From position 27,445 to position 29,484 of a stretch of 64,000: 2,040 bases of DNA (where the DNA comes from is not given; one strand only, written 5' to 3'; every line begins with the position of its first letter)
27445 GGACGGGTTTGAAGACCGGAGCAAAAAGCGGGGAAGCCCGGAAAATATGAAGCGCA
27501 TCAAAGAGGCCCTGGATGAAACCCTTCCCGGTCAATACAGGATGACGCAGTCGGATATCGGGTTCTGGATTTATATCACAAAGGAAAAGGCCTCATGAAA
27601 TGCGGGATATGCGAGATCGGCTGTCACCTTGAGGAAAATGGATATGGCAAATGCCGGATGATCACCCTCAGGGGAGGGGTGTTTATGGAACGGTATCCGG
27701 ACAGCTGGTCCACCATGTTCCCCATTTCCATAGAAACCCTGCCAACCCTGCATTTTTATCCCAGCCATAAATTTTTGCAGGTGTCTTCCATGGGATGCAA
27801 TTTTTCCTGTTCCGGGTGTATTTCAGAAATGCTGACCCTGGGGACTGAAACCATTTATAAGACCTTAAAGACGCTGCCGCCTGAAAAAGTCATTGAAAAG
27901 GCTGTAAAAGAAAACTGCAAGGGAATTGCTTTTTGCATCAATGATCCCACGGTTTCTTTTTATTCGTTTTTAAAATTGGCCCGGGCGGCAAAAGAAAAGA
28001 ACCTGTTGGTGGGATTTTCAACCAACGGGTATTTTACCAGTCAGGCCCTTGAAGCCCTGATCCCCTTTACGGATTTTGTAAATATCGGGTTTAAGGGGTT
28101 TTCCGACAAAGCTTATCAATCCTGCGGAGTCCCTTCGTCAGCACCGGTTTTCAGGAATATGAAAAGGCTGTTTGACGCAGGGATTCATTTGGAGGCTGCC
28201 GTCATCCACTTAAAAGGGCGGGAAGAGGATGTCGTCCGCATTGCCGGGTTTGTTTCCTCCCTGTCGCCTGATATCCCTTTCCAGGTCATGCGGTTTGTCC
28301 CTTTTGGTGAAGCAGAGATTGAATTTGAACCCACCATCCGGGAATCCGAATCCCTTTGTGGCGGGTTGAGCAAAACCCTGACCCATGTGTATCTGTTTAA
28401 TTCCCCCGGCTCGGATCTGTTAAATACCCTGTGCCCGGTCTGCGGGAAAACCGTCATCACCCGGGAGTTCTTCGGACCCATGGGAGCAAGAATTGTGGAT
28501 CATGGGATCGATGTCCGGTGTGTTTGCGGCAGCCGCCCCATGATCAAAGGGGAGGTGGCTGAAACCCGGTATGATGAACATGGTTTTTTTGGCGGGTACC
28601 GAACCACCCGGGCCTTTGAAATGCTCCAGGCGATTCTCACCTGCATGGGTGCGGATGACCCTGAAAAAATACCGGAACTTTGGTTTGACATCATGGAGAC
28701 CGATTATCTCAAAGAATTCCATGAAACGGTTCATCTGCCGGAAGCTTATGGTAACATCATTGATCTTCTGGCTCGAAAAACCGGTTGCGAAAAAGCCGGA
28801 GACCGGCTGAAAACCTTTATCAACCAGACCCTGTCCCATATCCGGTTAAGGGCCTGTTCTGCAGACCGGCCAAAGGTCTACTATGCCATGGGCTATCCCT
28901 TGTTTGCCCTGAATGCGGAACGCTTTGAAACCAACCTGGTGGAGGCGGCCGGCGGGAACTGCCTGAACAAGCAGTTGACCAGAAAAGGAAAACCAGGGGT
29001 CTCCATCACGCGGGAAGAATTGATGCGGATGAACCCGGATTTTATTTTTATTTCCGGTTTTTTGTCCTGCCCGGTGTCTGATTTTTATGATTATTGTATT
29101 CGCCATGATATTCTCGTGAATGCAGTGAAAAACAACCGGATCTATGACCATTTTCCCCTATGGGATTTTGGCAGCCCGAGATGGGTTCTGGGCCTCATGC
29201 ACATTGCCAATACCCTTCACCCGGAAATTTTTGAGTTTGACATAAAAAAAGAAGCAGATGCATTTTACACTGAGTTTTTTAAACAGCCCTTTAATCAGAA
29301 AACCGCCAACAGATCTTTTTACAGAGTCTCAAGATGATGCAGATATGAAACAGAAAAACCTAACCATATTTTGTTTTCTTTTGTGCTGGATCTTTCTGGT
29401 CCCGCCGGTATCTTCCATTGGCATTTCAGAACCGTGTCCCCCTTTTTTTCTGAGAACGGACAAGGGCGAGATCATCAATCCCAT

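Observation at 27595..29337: Cytoplasmic radical SAM enzyme carrying a substrate-binding-protein lobe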

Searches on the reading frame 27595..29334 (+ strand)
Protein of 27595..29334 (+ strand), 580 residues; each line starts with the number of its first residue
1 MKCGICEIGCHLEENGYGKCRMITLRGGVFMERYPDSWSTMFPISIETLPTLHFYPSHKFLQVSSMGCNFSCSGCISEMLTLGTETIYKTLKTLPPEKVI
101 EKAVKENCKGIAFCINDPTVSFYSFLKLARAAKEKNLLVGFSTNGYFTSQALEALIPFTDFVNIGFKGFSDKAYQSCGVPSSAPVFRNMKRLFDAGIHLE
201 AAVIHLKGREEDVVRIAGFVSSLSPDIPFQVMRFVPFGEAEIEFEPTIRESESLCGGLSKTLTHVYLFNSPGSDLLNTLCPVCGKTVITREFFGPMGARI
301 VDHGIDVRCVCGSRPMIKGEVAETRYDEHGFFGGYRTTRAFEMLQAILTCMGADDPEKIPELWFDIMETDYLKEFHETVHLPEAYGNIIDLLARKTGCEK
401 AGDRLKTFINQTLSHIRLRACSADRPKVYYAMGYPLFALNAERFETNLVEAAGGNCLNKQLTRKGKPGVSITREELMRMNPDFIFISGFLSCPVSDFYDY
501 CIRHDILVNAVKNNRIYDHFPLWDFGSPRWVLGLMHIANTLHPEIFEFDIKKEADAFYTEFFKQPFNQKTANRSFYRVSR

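Call 3: search_protein_families(library=pfam, proteins=[window:27595-29334:+], max_evalue=1)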
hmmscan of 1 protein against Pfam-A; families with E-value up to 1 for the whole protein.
window:27595-29334:+ (580 aa): 3 families
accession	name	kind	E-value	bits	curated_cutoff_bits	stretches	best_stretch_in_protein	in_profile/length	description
PF04055.27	Radical_SAM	-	1.2e-12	48.7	29.5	1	66-206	5-152/166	Radical SAM superfamily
PF01497.23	Peripla_BP_2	-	2e-08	34.4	27.5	1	373-518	92-230/235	Periplasmic binding protein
PF13353.11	Fer4_12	-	0.00058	20.6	22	1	66-153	13-99/137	4Fe-4S single cluster domain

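Call 4: search_protein_families(library=ncbifam, proteins=[window:27595-29334:+], max_evalue=1)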
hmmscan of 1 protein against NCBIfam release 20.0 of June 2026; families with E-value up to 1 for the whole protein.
window:27595-29334:+ (580 aa): 16 families
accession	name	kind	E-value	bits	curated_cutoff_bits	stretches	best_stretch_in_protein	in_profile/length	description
TIGR04337.1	AmmeMemoSam_rS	hypoth_equivalog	2.2e-28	99.1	220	1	1-310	12-326/349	AmmeMemoRadiSam system radical SAM enzyme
TIGR04041.1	activase_YjjW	hypoth_equivalog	3.5e-09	36.5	250.2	1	88-243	87-247/276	YjjW family glycine radical enzyme activase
TIGR04317.1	W_rSAM_matur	equivalog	6.5e-08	32.1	380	1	66-196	12-140/349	tungsten cofactor oxidoreductase radical SAM maturase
TIGR04281.1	peripla_PGF_1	equivalog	7e-07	28.7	325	1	398-551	131-274/330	PGF-CTERM-anchored ABC transporter substrate-binding protein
TIGR02495.1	NrdG2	equivalog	1.6e-05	24.3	131.15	1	61-221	19-181/193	anaerobic ribonucleoside-triphosphate reductase activating protein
TIGR02493.1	PFLA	equivalog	7.4e-05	22.2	231.75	1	65-221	22-184/235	pyruvate formate-lyase-activating protein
TIGR02494.1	PFLE_PFLC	subfamily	0.00012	21.4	174.35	1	109-221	125-240/293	glycyl-radical enzyme activating protein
TIGR03659.1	IsdE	equivalog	0.00014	21.1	298.65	1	389-518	134-266/292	heme ABC transporter substrate-binding protein IsdE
NF048010.1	SfplDhtActHpsHDes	equivalog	0.00023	20.1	430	1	125-243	149-272/298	(2S)-3-sulfopropanediol dehydratase activating enzyme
TIGR04003.1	rSAM_BssD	equivalog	0.00047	19.4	496.45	1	72-225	89-249/314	[benzylsuccinate synthase]-activating enzyme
TIGR03962.1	mycofact_rSAM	equivalog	0.0021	17.3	265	1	66-197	20-149/339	mycofactocin radical SAM maturase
TIGR04395.1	cutC_activ_rSAM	equivalog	0.004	16.5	360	1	66-222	89-247/309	choline TMA-lyase-activating enzyme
NF038283.1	viperin_w_prok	equivalog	0.016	14.3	180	1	68-178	12-126/281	viperin family antiviral radical SAM protein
TIGR02666.1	moaA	equivalog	0.017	14.1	284.05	1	67-247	19-205/336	GTP 3',8-cyclase MoaA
NF043069.1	T4HPD_activ_SAM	equivalog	0.018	14.5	425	1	68-224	82-240/299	trans-4-hydroxy-L-proline dehydratase activase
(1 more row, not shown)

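Call 11: search_solved_structures(query=window:27595-29334:+, max_evalue=1, show_alignments=3)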
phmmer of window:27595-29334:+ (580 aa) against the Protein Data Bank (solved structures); distinct sequences matched with E-value up to 1: 6.
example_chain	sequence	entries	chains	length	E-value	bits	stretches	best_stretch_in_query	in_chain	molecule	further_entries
4hn9_A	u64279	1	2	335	9.6e-09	37.5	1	400-562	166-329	Iron complex transport system substrate-binding protein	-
4pag_A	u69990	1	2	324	5e-05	25.2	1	382-566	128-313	Periplasmic binding protein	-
4ls3_A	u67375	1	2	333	0.0001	24.2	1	443-566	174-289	Nickel (III) ABC transporter, periplasmic iron-bindin gprotein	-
4ino_A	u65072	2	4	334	0.0001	24.2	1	443-566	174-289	Nickel (II) ABC transporter, periplasmic nickel-binding protein | Iron (III) ABC transporter, periplasmic iron-binding protein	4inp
4ovk_A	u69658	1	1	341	0.00011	24.1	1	412-565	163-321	Periplasmic binding protein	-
2etv_A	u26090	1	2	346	0.066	15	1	389-559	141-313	iron(III) ABC transporter, periplasmic iron-binding protein, putative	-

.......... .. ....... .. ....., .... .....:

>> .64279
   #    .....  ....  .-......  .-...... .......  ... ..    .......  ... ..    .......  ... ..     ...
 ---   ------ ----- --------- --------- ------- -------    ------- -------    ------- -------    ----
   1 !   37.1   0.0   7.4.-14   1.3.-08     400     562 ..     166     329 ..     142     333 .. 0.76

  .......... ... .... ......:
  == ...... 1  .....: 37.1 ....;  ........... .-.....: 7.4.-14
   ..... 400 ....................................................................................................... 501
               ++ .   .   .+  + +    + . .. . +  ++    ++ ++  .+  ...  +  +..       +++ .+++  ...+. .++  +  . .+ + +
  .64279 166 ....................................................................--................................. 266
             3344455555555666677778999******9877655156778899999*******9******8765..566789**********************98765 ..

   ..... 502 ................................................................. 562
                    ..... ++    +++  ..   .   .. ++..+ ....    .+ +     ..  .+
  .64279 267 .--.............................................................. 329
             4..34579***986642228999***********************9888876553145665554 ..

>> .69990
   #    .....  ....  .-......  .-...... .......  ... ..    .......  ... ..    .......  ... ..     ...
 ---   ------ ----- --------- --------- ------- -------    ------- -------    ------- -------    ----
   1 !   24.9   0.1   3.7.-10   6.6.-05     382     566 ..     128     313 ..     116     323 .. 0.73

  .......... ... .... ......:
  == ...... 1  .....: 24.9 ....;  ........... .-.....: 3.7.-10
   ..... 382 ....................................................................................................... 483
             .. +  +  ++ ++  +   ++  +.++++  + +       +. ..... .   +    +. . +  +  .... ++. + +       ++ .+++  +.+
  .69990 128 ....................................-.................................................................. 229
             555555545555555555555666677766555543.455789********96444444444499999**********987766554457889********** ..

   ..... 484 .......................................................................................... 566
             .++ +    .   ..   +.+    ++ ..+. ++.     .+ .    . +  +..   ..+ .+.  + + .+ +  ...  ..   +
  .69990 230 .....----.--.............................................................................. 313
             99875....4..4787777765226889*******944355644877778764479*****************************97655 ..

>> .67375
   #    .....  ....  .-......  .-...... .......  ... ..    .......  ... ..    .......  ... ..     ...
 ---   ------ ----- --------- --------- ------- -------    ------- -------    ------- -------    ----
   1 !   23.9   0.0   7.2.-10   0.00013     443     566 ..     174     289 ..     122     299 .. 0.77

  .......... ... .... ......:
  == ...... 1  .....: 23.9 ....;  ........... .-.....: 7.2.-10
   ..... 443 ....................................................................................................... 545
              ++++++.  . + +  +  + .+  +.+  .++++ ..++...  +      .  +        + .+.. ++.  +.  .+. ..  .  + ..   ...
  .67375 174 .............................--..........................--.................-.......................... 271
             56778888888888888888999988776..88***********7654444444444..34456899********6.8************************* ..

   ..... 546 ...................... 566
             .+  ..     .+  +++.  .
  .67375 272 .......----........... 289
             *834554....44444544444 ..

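Call 12: find_homologous_proteins(query=window:27595-29334:+)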
Query window:27595-29334:+ (580 aa): 290 proteins with E <= 0.001 among 8000 candidates; the best 120 are listed.
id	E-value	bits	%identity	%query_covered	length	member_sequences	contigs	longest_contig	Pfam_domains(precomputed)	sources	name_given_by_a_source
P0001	0.0e+0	1294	100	95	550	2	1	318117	PF04055.28,PF01497.24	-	-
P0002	0.0e+0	1139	82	100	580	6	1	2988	PF04055.28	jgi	-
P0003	0.0e+0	1107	79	100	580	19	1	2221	PF04055.28,PF01497.24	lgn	-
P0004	0.0e+0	1043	75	100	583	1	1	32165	PF04055.28,PF01497.24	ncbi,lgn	-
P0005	0.0e+0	1022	73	100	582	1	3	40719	PF04055.28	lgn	-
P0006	0.0e+0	1015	74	100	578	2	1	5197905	PF04055.28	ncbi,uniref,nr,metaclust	ncbi:radical SAM protein [Desulfobacula toluolica]|uniref:Uncharacterized radical SAM domain protein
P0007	6.4e-292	988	71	100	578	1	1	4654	PF04055.28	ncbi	-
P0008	1.0e-287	974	69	100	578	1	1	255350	PF04055.28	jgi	jgi:pyruvate-formate lyase-activating enzyme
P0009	2.1e-287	973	70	100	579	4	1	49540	PF04055.28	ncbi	ncbi:MAG: radical SAM protein [Desulfatiglandales bacterium]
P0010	1.4e-284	963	69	100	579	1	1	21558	PF04055.28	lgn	-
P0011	5.0e-283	958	71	100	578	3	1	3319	PF04055.28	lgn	-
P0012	1.0e-282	957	68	100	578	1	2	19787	PF04055.28,PF01497.24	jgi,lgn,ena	-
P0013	1.1e-281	954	67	100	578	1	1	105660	PF04055.28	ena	-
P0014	3.9e-281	952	69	100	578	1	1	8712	PF04055.28,PF01497.24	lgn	-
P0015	2.0e-279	946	68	100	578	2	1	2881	PF04055.28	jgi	jgi:pyruvate-formate lyase-activating enzyme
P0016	5.6e-279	945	69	100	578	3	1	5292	PF04055.28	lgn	-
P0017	3.8e-278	942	68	100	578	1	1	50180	PF04055.28,PF01497.24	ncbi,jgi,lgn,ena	-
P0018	5.9e-275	932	67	99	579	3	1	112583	PF04055.28,PF01497.24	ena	-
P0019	7.4e-275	931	69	100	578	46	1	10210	PF04055.28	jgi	jgi:pyruvate-formate lyase-activating enzyme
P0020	1.0e-274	931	67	99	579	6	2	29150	PF04055.28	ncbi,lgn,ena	-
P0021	5.1e-273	925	69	96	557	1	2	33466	PF04055.28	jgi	jgi:pyruvate-formate lyase-activating enzyme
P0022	1.1e-272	924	66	100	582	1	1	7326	PF04055.28,PF01497.24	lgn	-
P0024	2.6e-265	900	70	91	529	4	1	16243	PF04055.28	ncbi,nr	ncbi:MAG: radical SAM protein, partial [Desulfobacteraceae bacterium]|nr:radical SAM protein [Desulf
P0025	1.0e-257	875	63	100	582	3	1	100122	PF04055.28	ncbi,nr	ncbi:MAG: radical SAM protein [Desulfobacteraceae bacterium]|nr:MAG: radical SAM protein [Desulfobac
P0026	1.7e-243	828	72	84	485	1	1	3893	PF04055.28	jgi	jgi:pyruvate-formate lyase-activating enzyme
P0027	1.4e-219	749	55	100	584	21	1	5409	PF04055.28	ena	-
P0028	5.6e-219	747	55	97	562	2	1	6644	PF04055.28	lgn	-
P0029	9.9e-218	743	55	100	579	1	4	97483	PF04055.28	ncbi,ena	-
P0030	8.7e-217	739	53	99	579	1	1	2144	PF04055.28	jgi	jgi:pyruvate-formate lyase-activating enzyme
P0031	7.9e-215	733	53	100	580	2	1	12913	PF04055.28,PF01497.24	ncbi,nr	ncbi:MAG: Radical SAM superfamily protein [Candidatus Methanolliviera sp. GoM_asphalt]|nr:MAG: Radic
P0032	9.0e-212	723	54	100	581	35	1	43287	PF04055.28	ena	-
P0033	3.9e-211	721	55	100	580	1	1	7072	PF04055.28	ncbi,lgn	ncbi:MAG: radical SAM protein [Halobacteriota archaeon]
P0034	2.7e-210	718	54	100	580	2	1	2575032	PF04055.28,PF01497.24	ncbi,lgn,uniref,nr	ncbi:radical SAM protein [Methanococcoides burtonii]|uniref:Fe-S protein, radical SAM family n=1 Tax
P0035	1.2e-206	706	53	100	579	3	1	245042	PF04055.28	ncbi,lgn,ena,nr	ncbi:MAG: radical SAM protein [Spirochaetae bacterium HGW-Spirochaetae-1]|nr:MAG: radical SAM protei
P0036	4.1e-206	704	52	100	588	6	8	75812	PF04055.28,PF01497.24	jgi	-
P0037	1.5e-203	696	52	99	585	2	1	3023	PF04055.28,PF13353.12,PF01497.24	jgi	jgi:pyruvate-formate lyase-activating enzyme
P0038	7.1e-203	694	51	99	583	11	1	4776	PF04055.28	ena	-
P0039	1.9e-202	692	53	99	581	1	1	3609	PF04055.28,PF13353.12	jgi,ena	-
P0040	4.3e-202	691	51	100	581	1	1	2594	PF04055.28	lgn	-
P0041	2.3e-200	685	52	99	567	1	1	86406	PF04055.28,PF01497.24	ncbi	-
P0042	1.7e-199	682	51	99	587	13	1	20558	PF04055.28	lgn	-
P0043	4.1e-199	681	51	100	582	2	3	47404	PF04055.28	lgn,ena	-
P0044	1.3e-198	679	51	100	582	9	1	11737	PF04055.28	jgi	-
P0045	6.8e-198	677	51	100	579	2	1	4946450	PF04055.28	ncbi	-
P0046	1.1e-197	676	51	100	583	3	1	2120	PF04055.28,PF01497.24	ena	-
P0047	1.1e-197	676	52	96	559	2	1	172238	PF04055.28,PF01497.24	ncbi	-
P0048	9.8e-197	673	51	99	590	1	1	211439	PF04055.28,PF01497.24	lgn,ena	-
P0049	3.5e-196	671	51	100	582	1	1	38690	PF04055.28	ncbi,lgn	-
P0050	7.8e-196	670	51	99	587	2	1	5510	PF04055.28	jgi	jgi:pyruvate-formate lyase-activating enzyme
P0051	1.8e-195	669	51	100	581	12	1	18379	PF04055.28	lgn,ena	-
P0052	2.2e-195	669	50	100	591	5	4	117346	PF04055.28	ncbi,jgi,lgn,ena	-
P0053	4.7e-195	668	50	99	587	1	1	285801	PF04055.28,PF13353.12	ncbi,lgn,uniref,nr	ncbi:radical SAM protein [Methanococcus maripaludis]|uniref:Pyruvate-formate lyase-activating enzyme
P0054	5.5e-194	664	49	99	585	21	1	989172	PF04055.28,PF13353.12,PF01497.24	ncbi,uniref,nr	ncbi:radical SAM protein [Methanococcus maripaludis]|uniref:Radical SAM protein n=1 Tax=Methanococcu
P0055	4.5e-193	661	51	96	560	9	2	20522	PF04055.28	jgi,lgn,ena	-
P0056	1.8e-192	659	50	99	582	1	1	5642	PF04055.28,PF01497.24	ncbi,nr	ncbi:MAG: radical SAM protein [Methanomicrobium sp.]|nr:radical SAM protein [Methanomicrobium sp.]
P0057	2.5e-190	652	50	96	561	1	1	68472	PF04055.28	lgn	-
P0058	5.0e-190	651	50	99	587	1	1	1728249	PF04055.28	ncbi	ncbi:radical SAM protein [Methanococcus sp. CF]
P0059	2.1e-189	649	50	100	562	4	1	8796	PF04055.28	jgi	-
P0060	1.9e-188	646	51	95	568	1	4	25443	PF04055.28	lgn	-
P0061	3.2e-188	645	48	99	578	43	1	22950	PF01497.24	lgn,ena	-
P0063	2.2e-187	642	48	99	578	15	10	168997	PF04055.28,PF01497.24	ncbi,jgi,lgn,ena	-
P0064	4.8e-187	641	49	100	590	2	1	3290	PF04055.28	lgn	-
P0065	1.2e-186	640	48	100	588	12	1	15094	PF04055.28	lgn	-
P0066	2.8e-186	639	48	99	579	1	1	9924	PF04055.28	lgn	-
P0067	3.6e-186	638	49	100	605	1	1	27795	PF04055.28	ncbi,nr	ncbi:MAG: radical SAM protein [Methanomicrobiales archaeon]|nr:radical SAM protein [Methanomicrobial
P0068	3.7e-186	638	49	99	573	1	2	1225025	PF04055.28,PF13353.12,PF01497.24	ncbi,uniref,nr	ncbi:radical SAM protein [Methanotorris formicicus]|uniref:Radical SAM domain protein n=1 Tax=Methan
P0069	4.9e-186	638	48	100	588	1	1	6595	PF04055.28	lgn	-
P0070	9.7e-186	637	47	99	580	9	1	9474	PF04055.28,PF01497.24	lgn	-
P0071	1.2e-185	637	48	99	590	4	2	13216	PF04055.28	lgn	-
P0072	1.2e-185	637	50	96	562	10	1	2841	PF04055.28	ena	-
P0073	1.2e-185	637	49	100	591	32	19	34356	PF04055.28,PF13353.12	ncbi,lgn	-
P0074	1.7e-185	636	47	99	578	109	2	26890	PF04055.28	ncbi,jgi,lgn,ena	-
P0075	2.8e-185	635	47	99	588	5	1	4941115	PF04055.28,PF13353.12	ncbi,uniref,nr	ncbi:hypothetical protein MSSIH_3774 [Methanosarcina siciliae HI350]|uniref:Radical SAM core domain-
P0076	3.1e-185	635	48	99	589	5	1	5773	PF04055.28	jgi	jgi:pyruvate-formate lyase-activating enzyme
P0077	5.3e-185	634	47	99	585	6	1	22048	PF04055.28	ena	-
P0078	5.3e-185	634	47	99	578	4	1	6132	PF01497.24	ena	-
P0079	1.3e-184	633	48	99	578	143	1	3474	PF04055.28,PF01497.24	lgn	-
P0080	4.5e-184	631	47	100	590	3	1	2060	PF04055.28,PF13353.12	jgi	-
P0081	5.2e-184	631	47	100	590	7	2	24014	PF04055.28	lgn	-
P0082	6.6e-184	631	48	100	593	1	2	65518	PF04055.28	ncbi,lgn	-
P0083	6.6e-184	631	47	100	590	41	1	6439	PF04055.28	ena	-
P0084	1.0e-183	630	50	96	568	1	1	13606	PF04055.28,PF01497.24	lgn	-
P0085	1.2e-183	630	49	99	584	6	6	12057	PF04055.28,PF13353.12,PF01497.24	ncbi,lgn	-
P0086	1.4e-183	630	48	99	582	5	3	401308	PF04055.28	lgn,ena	-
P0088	2.8e-183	629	48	100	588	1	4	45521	PF04055.28,PF13353.12,PF01497.24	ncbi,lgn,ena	-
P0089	2.9e-183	629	48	100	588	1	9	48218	PF04055.28,PF13353.12,PF01497.24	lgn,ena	-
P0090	3.0e-183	629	47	100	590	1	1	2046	PF04055.28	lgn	-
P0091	4.3e-183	628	47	100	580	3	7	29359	PF04055.28,PF01497.24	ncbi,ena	-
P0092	2.3e-182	626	48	100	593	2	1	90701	PF04055.28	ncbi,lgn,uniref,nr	ncbi:radical SAM protein [Methanosarcina sp. 1.H.A.2.2]|uniref:radical SAM protein n=1 Tax=Methanosa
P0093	3.4e-182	625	47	99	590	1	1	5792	PF04055.28,PF13353.12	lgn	-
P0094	1.1e-181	624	49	96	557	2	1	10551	PF04055.28,PF01497.24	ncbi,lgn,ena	-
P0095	1.6e-181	623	47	100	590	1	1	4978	PF04055.28,PF13353.12,PF01497.24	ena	-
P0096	1.8e-181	623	47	99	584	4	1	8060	PF04055.28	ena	-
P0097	2.3e-181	623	47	99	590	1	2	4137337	PF04055.28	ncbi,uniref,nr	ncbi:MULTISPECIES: radical SAM protein [unclassified Methanosarcina]|uniref:radical SAM protein n=1 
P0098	3.6e-181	622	47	99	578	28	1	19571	PF01497.24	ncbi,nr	ncbi:MAG: radical SAM protein [Methanoculleus sp.]|nr:radical SAM protein [Methanoculleus sp.]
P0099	1.1e-180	620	47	100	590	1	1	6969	PF04055.28,PF13353.12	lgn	-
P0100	1.1e-180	620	47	100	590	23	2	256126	PF04055.28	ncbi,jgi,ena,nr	ncbi:MAG TPA: radical SAM protein [Methanosarcina sp.]|jgi:pyruvate-formate lyase-activating enzyme|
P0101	1.1e-180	620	48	99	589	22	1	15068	PF04055.28,PF01497.24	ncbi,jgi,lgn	-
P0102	1.3e-180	620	48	99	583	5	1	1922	PF04055.28,PF01497.24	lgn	-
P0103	1.3e-180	620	48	100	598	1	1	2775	PF04055.28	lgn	-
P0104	2.6e-180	619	49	99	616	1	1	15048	PF04055.28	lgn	-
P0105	2.9e-180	619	48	99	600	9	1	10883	PF04055.28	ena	-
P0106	3.9e-180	618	48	99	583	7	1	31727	PF04055.28,PF01497.24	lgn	-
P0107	4.3e-180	618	48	100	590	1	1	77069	PF04055.28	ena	-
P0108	4.3e-180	618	48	99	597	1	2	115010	PF04055.28,PF13353.12,PF01497.24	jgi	jgi:pyruvate-formate lyase-activating enzyme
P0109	4.6e-180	618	46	99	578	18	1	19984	PF04055.28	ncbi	-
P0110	5.4e-180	618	47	100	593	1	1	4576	PF04055.28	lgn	-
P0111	8.1e-180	617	47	99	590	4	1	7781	PF04055.28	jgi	-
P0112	8.8e-180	617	47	99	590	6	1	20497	PF04055.28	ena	-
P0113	1.1e-179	617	47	100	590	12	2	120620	PF04055.28,PF13353.12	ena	-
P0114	1.5e-179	616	47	99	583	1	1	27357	PF04055.28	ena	-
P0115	3.2e-179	615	47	100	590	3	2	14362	PF04055.28,PF13353.12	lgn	-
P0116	3.3e-179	615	48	99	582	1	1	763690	PF04055.28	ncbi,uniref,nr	ncbi:radical SAM protein [Methanofollis fontis]|uniref:Radical SAM protein n=1 Tax=Methanofollis fon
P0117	4.2e-179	615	47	100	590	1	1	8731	PF04055.28,PF13353.12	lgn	-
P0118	5.4e-179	615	47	99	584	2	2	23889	PF04055.28,PF01497.24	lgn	-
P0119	6.4e-179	614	47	100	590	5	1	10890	PF04055.28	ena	-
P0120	2.4e-178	613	48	99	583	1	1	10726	PF04055.28,PF01497.24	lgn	-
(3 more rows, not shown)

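Call 15: find_encoding_contigs(protein=P0054, flank=10000, max_places=2)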
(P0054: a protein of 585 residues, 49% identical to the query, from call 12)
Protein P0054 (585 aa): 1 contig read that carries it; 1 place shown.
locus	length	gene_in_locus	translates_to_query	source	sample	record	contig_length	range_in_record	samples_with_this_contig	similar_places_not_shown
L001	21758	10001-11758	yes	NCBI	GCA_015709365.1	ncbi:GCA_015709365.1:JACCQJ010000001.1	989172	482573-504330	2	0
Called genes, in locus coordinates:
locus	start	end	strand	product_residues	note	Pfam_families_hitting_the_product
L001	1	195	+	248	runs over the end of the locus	PF03193:RsgA_GTPase (faint), PF00005:ABC_tran, PF13304:AAA_21 (faint)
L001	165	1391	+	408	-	PF01458:SUFBD_core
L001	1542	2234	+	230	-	PF00535:Glycos_transf_2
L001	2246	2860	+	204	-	PF01066:CDP-OH_P_transf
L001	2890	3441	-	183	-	PF00210:Ferritin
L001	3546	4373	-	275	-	PF02535:Zip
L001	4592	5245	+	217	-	PF00578:AhpC-TSA, PF08534:Redoxin, PF10417:1-cysPrx_C (weak)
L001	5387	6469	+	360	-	PF08100:Dimerisation, PF00891:Methyltransf_2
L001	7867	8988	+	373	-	PF01497:Peripla_BP_2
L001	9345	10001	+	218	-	PF01209:Ubie_methyltran, PF05148:Methyltransf_8 (weak), PF13489:Methyltransf_23, PF05175:MTS (weak), PF08241:Methyltransf_11, PF08242:Methyltransf_12, PF13649:Methyltransf_25, PF13847:Methyltransf_31, +1 more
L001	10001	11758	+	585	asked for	PF04055:Radical_SAM, PF13353:Fer4_12 (weak), PF01497:Peripla_BP_2 (weak)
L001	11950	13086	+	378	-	PF01497:Peripla_BP_2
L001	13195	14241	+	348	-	PF01032:FecCD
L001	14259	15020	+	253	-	PF00005:ABC_tran, PF13304:AAA_21 (faint)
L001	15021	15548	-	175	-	PF00583:Acetyltransf_1, PF13508:Acetyltransf_7, PF13673:Acetyltransf_10 (weak), PF08445:FR47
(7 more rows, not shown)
